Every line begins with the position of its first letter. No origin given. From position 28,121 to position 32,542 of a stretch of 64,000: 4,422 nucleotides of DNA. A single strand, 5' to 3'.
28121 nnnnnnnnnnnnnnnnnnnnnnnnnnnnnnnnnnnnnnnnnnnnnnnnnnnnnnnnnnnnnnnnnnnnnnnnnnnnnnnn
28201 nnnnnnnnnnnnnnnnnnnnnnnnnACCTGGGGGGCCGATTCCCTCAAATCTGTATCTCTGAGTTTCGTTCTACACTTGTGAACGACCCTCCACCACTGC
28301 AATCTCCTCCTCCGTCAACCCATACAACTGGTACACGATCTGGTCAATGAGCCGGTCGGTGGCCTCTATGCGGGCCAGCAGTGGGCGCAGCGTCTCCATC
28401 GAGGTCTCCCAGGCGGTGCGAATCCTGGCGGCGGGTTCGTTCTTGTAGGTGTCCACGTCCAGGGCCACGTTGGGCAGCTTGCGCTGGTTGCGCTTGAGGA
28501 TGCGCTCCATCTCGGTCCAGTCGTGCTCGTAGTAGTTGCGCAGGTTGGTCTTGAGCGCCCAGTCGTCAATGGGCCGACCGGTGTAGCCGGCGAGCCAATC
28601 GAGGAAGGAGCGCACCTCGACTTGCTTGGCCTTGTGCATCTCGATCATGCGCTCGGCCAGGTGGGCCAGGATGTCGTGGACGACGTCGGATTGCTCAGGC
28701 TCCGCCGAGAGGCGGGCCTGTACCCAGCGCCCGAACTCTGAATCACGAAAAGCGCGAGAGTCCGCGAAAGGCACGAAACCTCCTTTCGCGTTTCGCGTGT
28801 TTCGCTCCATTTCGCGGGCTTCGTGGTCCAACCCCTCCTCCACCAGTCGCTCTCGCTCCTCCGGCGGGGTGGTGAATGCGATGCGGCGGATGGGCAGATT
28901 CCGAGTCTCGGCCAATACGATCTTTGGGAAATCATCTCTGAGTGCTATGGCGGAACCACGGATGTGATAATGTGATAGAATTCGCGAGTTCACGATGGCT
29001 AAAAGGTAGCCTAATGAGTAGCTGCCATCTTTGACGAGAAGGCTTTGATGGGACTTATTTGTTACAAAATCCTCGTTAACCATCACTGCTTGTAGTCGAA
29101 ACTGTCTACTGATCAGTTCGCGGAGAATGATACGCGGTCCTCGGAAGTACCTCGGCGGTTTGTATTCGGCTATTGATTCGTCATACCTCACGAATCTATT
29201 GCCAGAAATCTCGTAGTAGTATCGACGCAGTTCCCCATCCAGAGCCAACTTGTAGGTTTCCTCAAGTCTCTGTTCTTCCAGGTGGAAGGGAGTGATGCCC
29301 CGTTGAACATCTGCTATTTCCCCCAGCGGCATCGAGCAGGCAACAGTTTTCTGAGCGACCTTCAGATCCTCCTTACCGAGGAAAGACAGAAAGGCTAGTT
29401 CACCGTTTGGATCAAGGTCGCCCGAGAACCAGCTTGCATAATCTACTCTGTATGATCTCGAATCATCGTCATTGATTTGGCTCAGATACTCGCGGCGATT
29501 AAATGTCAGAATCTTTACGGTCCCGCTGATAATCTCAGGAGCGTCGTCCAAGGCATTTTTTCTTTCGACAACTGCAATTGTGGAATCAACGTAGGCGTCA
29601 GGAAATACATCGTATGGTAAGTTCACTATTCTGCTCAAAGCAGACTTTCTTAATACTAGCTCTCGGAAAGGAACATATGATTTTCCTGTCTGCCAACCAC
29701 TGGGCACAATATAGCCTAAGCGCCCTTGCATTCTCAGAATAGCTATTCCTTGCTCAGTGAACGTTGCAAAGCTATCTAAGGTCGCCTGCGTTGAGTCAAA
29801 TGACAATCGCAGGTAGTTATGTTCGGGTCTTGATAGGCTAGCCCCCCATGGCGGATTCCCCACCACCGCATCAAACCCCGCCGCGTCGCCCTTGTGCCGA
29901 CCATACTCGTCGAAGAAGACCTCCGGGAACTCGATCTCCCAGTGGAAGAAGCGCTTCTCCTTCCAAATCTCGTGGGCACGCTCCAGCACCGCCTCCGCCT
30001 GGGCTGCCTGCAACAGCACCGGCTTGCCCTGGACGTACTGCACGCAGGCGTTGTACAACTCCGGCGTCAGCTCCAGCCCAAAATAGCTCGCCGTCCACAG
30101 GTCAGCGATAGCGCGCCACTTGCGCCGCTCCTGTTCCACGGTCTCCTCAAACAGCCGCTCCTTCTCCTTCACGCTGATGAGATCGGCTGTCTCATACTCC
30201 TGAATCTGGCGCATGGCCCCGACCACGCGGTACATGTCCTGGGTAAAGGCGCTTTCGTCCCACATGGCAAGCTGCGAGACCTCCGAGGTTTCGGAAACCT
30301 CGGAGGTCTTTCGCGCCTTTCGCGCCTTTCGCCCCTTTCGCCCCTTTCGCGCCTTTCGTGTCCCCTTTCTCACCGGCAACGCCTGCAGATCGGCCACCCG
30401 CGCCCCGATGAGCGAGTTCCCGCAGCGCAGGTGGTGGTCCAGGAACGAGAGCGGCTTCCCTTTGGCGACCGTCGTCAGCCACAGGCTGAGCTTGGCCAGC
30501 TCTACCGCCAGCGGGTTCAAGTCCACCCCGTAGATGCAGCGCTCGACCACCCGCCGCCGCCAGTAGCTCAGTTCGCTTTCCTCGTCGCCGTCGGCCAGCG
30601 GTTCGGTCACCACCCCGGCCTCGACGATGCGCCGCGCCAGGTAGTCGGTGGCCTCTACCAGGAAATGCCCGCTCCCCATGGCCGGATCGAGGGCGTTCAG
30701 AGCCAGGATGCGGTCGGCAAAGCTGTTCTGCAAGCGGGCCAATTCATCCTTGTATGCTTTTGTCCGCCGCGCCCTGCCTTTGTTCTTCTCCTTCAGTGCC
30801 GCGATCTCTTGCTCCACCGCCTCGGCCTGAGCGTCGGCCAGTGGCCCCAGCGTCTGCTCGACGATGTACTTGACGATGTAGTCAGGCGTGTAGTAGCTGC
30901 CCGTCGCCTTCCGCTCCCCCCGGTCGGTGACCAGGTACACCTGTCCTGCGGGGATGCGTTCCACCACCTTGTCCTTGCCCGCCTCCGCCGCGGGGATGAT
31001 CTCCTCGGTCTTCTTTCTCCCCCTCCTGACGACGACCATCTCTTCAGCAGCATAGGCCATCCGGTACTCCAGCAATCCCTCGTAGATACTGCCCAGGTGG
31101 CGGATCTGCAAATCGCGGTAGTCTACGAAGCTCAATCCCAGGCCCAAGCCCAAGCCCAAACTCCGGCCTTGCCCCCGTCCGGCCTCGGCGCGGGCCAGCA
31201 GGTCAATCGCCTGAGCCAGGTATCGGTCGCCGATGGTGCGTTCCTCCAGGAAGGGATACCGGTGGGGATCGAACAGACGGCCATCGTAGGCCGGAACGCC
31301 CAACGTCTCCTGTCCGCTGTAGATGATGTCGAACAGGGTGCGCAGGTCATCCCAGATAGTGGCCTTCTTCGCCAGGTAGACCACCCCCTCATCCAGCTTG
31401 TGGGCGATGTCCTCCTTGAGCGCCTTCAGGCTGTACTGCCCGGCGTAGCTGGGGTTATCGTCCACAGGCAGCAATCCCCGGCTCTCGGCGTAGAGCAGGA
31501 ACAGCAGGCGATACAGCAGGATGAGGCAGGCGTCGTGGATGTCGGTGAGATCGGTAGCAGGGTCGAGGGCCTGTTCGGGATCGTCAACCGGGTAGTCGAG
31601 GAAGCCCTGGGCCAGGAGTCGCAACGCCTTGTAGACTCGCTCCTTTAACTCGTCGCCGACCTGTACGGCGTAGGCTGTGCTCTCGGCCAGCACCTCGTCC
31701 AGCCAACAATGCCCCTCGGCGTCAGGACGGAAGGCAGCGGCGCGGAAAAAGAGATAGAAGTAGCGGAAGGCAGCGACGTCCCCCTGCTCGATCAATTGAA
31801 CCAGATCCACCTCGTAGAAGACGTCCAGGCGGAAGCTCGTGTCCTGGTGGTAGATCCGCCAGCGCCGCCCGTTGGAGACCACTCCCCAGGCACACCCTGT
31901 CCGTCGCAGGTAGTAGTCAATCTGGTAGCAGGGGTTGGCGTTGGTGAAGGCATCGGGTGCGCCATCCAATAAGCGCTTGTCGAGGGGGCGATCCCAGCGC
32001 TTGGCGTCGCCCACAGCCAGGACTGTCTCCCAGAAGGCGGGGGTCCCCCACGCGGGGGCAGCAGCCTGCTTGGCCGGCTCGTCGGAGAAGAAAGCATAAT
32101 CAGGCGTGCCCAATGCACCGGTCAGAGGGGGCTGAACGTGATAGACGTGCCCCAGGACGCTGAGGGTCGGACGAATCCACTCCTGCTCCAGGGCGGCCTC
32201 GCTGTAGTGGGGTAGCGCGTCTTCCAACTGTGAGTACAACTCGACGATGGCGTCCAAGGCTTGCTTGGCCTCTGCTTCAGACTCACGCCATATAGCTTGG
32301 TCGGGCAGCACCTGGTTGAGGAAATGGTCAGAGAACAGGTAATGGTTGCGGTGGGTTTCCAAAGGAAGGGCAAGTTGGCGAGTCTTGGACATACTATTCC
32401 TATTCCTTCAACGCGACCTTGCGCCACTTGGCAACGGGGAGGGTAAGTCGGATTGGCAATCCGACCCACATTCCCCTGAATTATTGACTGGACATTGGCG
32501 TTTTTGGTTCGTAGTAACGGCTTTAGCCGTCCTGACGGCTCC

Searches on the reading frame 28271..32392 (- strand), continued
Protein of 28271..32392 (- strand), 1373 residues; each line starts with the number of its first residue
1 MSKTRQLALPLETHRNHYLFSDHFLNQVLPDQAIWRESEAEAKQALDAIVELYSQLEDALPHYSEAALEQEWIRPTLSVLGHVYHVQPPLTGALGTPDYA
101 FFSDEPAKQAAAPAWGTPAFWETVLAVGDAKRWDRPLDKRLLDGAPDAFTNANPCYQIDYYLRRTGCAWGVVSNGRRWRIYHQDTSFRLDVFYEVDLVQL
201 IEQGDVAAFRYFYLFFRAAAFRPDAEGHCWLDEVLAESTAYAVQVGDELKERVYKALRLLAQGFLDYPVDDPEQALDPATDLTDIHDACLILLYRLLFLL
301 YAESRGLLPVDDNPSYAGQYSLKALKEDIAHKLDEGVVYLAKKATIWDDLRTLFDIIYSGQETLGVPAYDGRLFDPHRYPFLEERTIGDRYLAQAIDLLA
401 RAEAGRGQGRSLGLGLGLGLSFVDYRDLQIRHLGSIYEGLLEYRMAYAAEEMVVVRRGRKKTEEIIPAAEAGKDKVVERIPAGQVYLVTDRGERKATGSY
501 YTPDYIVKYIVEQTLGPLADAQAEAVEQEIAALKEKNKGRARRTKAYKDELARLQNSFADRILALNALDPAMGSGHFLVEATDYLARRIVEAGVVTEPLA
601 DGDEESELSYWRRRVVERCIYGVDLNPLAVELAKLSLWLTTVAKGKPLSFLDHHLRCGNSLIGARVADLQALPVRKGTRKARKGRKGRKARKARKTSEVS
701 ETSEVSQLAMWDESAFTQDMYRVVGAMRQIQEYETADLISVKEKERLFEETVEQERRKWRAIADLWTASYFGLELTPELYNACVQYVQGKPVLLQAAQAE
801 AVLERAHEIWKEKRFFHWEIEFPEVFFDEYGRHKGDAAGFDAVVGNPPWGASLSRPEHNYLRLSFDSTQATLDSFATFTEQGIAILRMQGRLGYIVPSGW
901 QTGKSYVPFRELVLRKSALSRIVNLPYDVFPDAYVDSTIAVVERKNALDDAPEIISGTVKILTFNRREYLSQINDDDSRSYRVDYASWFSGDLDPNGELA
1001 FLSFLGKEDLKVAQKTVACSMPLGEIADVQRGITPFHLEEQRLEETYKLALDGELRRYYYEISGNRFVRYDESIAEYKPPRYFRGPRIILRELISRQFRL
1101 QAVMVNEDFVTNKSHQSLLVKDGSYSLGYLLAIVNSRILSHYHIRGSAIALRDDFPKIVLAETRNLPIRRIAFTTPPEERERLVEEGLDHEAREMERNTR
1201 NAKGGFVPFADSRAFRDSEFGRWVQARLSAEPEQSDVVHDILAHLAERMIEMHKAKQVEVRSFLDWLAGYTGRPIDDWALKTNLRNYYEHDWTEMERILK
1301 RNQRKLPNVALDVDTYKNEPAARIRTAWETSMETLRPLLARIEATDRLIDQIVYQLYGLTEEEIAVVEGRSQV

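Call 79: search_protein_families(library=padloc, proteins=[L079:7997-12130:+, L106:8589-12689:+, L081:8940-12347:+, L087:5966-9409:+, L091:12579-14441:+, L091:14442-17843:+, L110:13308-16718:+, L095:3636-6590:+, L079:6560-7375:+], max_evalue=1e-10)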
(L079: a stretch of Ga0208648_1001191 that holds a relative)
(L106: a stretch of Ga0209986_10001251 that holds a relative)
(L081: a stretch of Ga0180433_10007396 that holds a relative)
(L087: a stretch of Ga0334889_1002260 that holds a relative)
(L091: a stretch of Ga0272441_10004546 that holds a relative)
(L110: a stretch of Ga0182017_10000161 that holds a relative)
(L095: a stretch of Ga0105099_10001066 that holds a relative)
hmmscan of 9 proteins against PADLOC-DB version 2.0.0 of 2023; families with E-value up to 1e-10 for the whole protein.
L079:7997-12130:+ (1377 aa): 6 families
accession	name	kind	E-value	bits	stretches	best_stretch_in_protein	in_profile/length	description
PDLC02779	SspC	-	2e-22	76.9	0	230-428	147-348/1054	SspC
PDLC02781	SspC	-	7.8e-21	71.6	1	231-578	146-462/1104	SspC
PDLC02780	SspC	-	6.7e-17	58.8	0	183-429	87-324/1045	SspC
PDLC02778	SspC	-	1e-16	57.9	0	227-582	130-452/1053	SspC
PDLC02770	SspC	-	4.4e-12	42.9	0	176-476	78-361/1047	SspC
PDLC02475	BrxC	-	6.9e-11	38.6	0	14-497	6-458/937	BrxC-PglY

L106:8589-12689:+ (1366 aa): 5 families
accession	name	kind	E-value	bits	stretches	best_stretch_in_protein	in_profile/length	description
PDLC02779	SspC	-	3e-29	99.5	1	196-608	120-508/1054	SspC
PDLC02780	SspC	-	1.5e-21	74.2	0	229-796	140-655/1045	SspC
PDLC02781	SspC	-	6.3e-21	71.9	1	377-608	292-506/1104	SspC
PDLC02778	SspC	-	1.4e-15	54.1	0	41-165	24-136/1053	SspC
PDLC02777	SspC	-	3.4e-12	43.3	0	362-593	281-486/1097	SspC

L081:8940-12347:+ (1135 aa): 19 families
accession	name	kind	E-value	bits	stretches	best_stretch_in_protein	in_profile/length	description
PDLC01075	C3a139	-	3.2e-67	225.7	1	224-870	155-762/948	HKD+Snf2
PDLC02621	DrmD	-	6.4e-40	135.2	1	568-926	381-718/1040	DrmD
PDLC02623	DrmD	-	1e-34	117.5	1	698-909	503-695/1040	DrmD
PDLC02633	DrmD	-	7.8e-26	88.3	1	592-850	407-643/839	DrmD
PDLC02619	DrmD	-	7.4e-24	81.9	1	790-847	488-545/872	DrmD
PDLC00659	HmaA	-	1.2e-23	80.9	1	520-866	324-642/1176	SNF2 helicase / DEAD-box helicase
PDLC02572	DrmA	-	9.8e-23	78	1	715-844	513-630/1043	DrmA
PDLC02632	DrmD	-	5.5e-21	72.7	1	716-848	517-637/662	DrmD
PDLC02500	BrxHI|BrxHII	-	1e-20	71.9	1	684-870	439-605/933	BrxHI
PDLC02840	DpdE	-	1.3e-20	71.3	1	289-439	156-306/1091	DpdE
PDLC03830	ZacC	-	7.5e-20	69.2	0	795-836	858-900/1019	-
PDLC02193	PLD_Helicase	-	1.6e-19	67.6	1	681-866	644-826/905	-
PDLC02504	BrxHI|BrxHII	-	6.1e-18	62.2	1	681-871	442-614/971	BrxHII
PDLC02843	DpdE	-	1e-15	54.8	0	285-438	151-300/1091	DpdE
PDLC02634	DrmD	-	1.5e-15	54.1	1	651-841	405-589/900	DrmD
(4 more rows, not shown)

L087:5966-9409:+ (1147 aa): 20 families
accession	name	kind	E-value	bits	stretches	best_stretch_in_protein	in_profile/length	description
PDLC01075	C3a139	-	1.7e-69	233.2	1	239-881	155-762/948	HKD+Snf2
PDLC02621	DrmD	-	1.6e-38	130.6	1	598-936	396-717/1040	DrmD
PDLC02623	DrmD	-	1.3e-30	103.9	1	721-901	517-676/1040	DrmD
PDLC02633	DrmD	-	4.5e-24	82.5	1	645-861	446-643/839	DrmD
PDLC02572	DrmA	-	8.7e-23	78.2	1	730-856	515-631/1043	DrmA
PDLC00659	HmaA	-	3.4e-22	76.1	1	535-847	324-611/1176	SNF2 helicase / DEAD-box helicase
PDLC02632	DrmD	-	4.8e-22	76.2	1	605-857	403-635/662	DrmD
PDLC02619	DrmD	-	6.5e-22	75.5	1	800-855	487-542/872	DrmD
PDLC02500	BrxHI|BrxHII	-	2.8e-19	67.2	1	709-867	454-593/933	BrxHI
PDLC02504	BrxHI|BrxHII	-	2.4e-17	60.2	1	605-881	376-613/971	BrxHII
PDLC02840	DpdE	-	1.6e-16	57.8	0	300-464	152-316/1091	DpdE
PDLC02843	DpdE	-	3.9e-16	56.2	0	324-464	176-311/1091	DpdE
PDLC02193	PLD_Helicase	-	5.1e-15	52.7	1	800-864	751-815/905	-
PDLC02634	DrmD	-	1.3e-14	51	1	682-859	421-595/900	DrmD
PDLC03830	ZacC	-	2.2e-14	51.1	0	305-363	10-73/1019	-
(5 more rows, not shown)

L091:12579-14441:+ (620 aa): 1 family
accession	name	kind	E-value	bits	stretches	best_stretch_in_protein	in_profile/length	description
PDLC02214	QatC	-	1e-56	190.7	1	55-410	61-412/453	-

L091:14442-17843:+ (1133 aa): 19 families
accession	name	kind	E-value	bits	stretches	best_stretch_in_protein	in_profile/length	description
PDLC01075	C3a139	-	1e-66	224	1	104-864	90-763/948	HKD+Snf2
PDLC02621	DrmD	-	1.4e-35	120.9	1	512-917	352-716/1040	DrmD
PDLC02623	DrmD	-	1.6e-32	110.3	1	699-860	513-653/1040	DrmD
PDLC00659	HmaA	-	1.3e-27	94.1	1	512-864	323-647/1176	SNF2 helicase / DEAD-box helicase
PDLC02619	DrmD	-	2.1e-27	93.7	1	671-837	367-542/872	DrmD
PDLC02572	DrmA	-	1.1e-21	74.5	1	579-834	400-627/1043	DrmA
PDLC02193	PLD_Helicase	-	2.8e-20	70.1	1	670-843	644-812/905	-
PDLC02500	BrxHI|BrxHII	-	4e-20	70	1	783-864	528-606/933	BrxHI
PDLC02840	DpdE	-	2.8e-19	66.9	0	672-840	518-665/1091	DpdE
PDLC02632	DrmD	-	9.4e-19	65.3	0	702-838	506-634/662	DrmD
PDLC02633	DrmD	-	9.5e-18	61.5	1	711-842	525-642/839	DrmD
PDLC02504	BrxHI|BrxHII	-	1.3e-17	61.1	1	672-875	443-625/971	BrxHII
PDLC02843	DpdE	-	2e-16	57.1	0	284-436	155-303/1091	DpdE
PDLC02853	DpdE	-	7e-16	55.4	1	692-863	465-632/985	DpdE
PDLC03830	ZacC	-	6.1e-14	49.6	0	788-830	858-901/1019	-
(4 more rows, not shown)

L110:13308-16718:+ (1136 aa): 19 families
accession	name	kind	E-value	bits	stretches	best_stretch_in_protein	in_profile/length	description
PDLC01075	C3a139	-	1.3e-66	223.7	1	224-870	155-762/948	HKD+Snf2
PDLC02621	DrmD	-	4.5e-39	132.4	1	568-928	381-720/1040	DrmD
PDLC02623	DrmD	-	7.4e-33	111.4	1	651-896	460-682/1040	DrmD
PDLC00659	HmaA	-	1.6e-26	90.5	1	519-851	323-625/1176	SNF2 helicase / DEAD-box helicase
PDLC02572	DrmA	-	5.4e-24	82.2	1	587-846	397-632/1043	DrmA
PDLC02619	DrmD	-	9.8e-22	74.9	1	788-847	486-545/872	DrmD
PDLC02632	DrmD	-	1.2e-21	74.9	1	587-849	400-638/662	DrmD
PDLC02633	DrmD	-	5.3e-21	72.3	1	702-849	501-642/839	DrmD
PDLC02500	BrxHI|BrxHII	-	1.4e-20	71.5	1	634-867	395-602/933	BrxHI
PDLC02840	DpdE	-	1.6e-17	61.1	0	684-855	520-673/1091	DpdE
PDLC02193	PLD_Helicase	-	1.9e-17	60.7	1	680-867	644-831/905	-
PDLC02843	DpdE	-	5.8e-16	55.6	1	308-835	175-663/1091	DpdE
PDLC02853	DpdE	-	7.3e-16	55.3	1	702-852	466-615/985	DpdE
PDLC02504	BrxHI|BrxHII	-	1.9e-15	53.9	1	589-871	375-614/971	BrxHII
PDLC03830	ZacC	-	2.9e-15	54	0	287-347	7-70/1019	-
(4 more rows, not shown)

L095:3636-6590:+ (984 aa): 36 families (the best 25 are shown)
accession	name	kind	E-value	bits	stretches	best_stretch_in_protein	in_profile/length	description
PDLC02621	DrmD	-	2.5e-143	477.6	1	99-967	123-1019/1040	DrmD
PDLC02504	BrxHI|BrxHII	-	3e-135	450.4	1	76-910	88-906/971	BrxHII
PDLC02572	DrmA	-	4.3e-107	357.3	1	98-665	119-721/1043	DrmA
PDLC02500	BrxHI|BrxHII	-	5.5e-99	331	1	116-894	109-870/933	BrxHI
PDLC02632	DrmD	-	1e-94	316.3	1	97-580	123-632/662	DrmD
PDLC00659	HmaA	-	3.1e-87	291.6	1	113-727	122-764/1176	SNF2 helicase / DEAD-box helicase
PDLC02633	DrmD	-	3.1e-84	281.5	1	97-621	125-682/839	DrmD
PDLC02624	DrmD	-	5.6e-75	251.1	1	135-625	2-521/652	DrmD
PDLC02620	DrmD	-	3.2e-71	238.6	1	101-666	103-665/1060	DrmD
PDLC02623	DrmD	-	1.5e-58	196.5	2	450-663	504-708/1040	DrmD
PDLC02619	DrmD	-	1.7e-56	189.9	2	116-513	52-452/872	DrmD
PDLC02634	DrmD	-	1.2e-55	186.8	1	115-614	109-620/900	DrmD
PDLC02622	DrmD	-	2.6e-52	176.1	1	98-370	123-407/422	DrmD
PDLC02843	DpdE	-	1.2e-47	160.6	2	101-279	162-314/1091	DpdE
PDLC02840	DpdE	-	8.4e-46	154.8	2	442-591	525-673/1091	DpdE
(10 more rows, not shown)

L079:6560-7375:+ (271 aa): 4 families
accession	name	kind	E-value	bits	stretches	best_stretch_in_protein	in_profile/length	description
PDLC02769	SspB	-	1.8e-15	55.1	1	63-242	68-266/282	SspB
PDLC02766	SspB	-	1.8e-13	48.5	1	48-239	47-266/285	SspB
PDLC02768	SspB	-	9.9e-12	42.8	1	77-262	83-290/295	SspB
PDLC02764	SspB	-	3.8e-11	40.9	0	174-242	191-257/276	SspB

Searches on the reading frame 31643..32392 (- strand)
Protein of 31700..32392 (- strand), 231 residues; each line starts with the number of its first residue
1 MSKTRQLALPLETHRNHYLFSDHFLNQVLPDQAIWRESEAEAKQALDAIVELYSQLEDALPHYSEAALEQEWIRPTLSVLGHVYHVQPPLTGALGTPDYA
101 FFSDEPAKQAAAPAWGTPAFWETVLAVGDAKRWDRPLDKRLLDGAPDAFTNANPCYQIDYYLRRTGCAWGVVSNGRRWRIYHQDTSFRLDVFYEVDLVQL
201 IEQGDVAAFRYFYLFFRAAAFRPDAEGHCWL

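Call 26: search_protein_families(library=pfam, proteins=[window:31700-32392:-], max_evalue=1)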
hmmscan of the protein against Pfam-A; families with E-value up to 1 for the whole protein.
window:31700-32392:- (231 aa): 3 families
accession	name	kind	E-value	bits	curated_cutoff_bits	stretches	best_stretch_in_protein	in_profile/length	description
PF24249.1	DUF7452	-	0.00091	19.9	28.2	1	135-186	53-106/118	Domain of unknown function (DUF7452)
PF13588.12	HSDR_N_2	-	0.043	14.4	25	1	151-185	64-98/110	Type I restriction enzyme R protein N terminus (HSDR_N)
PF20464.3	MmeI_N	-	0.14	12.8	27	1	161-196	96-136/181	MmeI, N-terminal domain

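Call 73: predict_structure(alignment_id=A4)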
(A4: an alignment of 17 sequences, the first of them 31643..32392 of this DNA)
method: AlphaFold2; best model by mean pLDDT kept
length: 250 residues; sequences in the alignment: 17
mean_pLDDT: 87.0   pTM: 0.85
mean pLDDT of the five models: 87.0, 87.1, 86.9, 86.6, 85.5
residues with pLDDT >= 90: 168; 70-90: 48; 50-70: 16; < 50: 18
segments of 3 or more residues with pLDDT < 50: 1-10, 144-151
pLDDT, mean of each block of 10 residues (from residue 1): 37 73 89 95 99 95 92 98 96 88 97 94 96 73 49 82 95 95 91 95 95 98 94 91 70
secondary structure, 60 per line:
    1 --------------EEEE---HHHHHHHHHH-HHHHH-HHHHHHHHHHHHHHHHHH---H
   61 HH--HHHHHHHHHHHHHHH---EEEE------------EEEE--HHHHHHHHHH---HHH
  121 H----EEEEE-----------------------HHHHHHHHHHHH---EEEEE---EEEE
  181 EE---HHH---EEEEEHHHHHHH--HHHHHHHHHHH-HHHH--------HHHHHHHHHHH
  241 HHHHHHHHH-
elements in order: E15-18 H22-31 H33-37 H39-56 H65-79 E83-86 E99-102 H105-114 H118-121 E126-130 H154-165 E169-173 E177-182 E192-196 H197-203 H206-216 H218-221 H230-249

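Call 75: fold_search(model_id=the predicted structure, library=pdb)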
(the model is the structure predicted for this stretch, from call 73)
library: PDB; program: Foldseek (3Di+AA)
matches with E <= 10: 133; with E <= 0.001: 0
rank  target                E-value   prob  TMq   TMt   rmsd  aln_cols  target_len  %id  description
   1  3h1t                  4.9e-02  0.99  0.29  0.15   7.0       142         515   13  The fragment structure of a putative HsdR subunit of a type I restriction enzyme from Vibrio vulnificus YJ016 (released 2009-10-20)
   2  3k93                  1.1e-01  0.28  0.25  0.27  18.8       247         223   13  Crystal structure of phage related exonuclease (YP_719632.1) from HAEMOPHILUS SOMNUS 129PT at 2.15 A resolution (released 2009-11-03)
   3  3s1s                  1.1e-01  0.85  0.32  0.11   6.1       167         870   13  Characterization and crystal structure of the type IIG restriction endonuclease BpuSI (released 2011-07-13)
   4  2wiw_A                3.7e-01  0.35  0.25  0.44   6.9       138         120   14  Crystal structures of Holliday junction resolvases from Archaeoglobus fulgidus bound to DNA substrate (released 2009-05-26)
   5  6thc_C                4.1e-01  0.25  0.15  0.18   6.5        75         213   16  Crystal structure of Mycobacterium smegmatis CoaB in complex with CTP and (4-hydroxyphenyl)(2,3,4-trihydroxyphenyl)met (released 2020-11-25)
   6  1rzn_B                7.2e-01  0.13  0.24  0.34   9.4       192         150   11  Crystal Structure of Penicillin-binding protein-related factor A from Bacillus Subtilis. (released 2004-11-30)
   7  5fdk_B                8.0e-01  0.14  0.15  0.21   5.6        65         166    9  Crystal structure of RecU(D88N) in complex with palindromic DNA duplex (released 2016-12-07)
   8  8owr_A                8.5e-01  0.11  0.16  0.18  11.5       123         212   15  Crystal structure of Mycobacterium smegmatis CoaB in complex with CTP and 2-(1-(3,4-dihydroxyphenyl)-5-(3-hydroxypheny (released 2024-05-08)
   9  1zp7_B                1.0e+00  0.16  0.23  0.33   7.9       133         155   10  The structure of Bacillus subtilis RecU Holliday junction resolvase and its role in substrate selection and sequence s (released 2005-09-20)
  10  3ktn                  1.3e+00  0.11  0.15  0.12   8.5        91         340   15  Crystal Structure of a putative 2-Keto-3-deoxygluconate Kinase from Enterococcus faecalis (released 2009-12-15)
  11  1zp7_A                1.3e+00  0.13  0.26  0.38   8.4       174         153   11  The structure of Bacillus subtilis RecU Holliday junction resolvase and its role in substrate selection and sequence s (released 2005-09-20)
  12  1vkw                  1.3e+00  0.03  0.11  0.13  13.2       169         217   13  Crystal structure of a putative nitroreductase (tm1586) from thermotoga maritima msb8 at 2.00 A resolution (released 2004-09-21)
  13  3slp_A                1.4e+00  0.08  0.22  0.24  20.0       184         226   12  Crystal Structure of Lambda Exonuclease in Complex with a 12 BP Symmetric DNA Duplex (released 2011-07-20)
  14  4j4b_A                1.6e+00  0.02  0.11  0.11  16.8       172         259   11  PylD in complex with L-lysine-Ne-D-ornithine and NADH (released 2013-06-12)
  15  4r5q                  1.9e+00  0.20  0.13  0.15  12.1        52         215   13  Crystal structure and nuclease activity of the CRISPR-associated Cas4 protein Pcal_0546 from Pyrobaculum calidifontis co (released 2014-09-17)
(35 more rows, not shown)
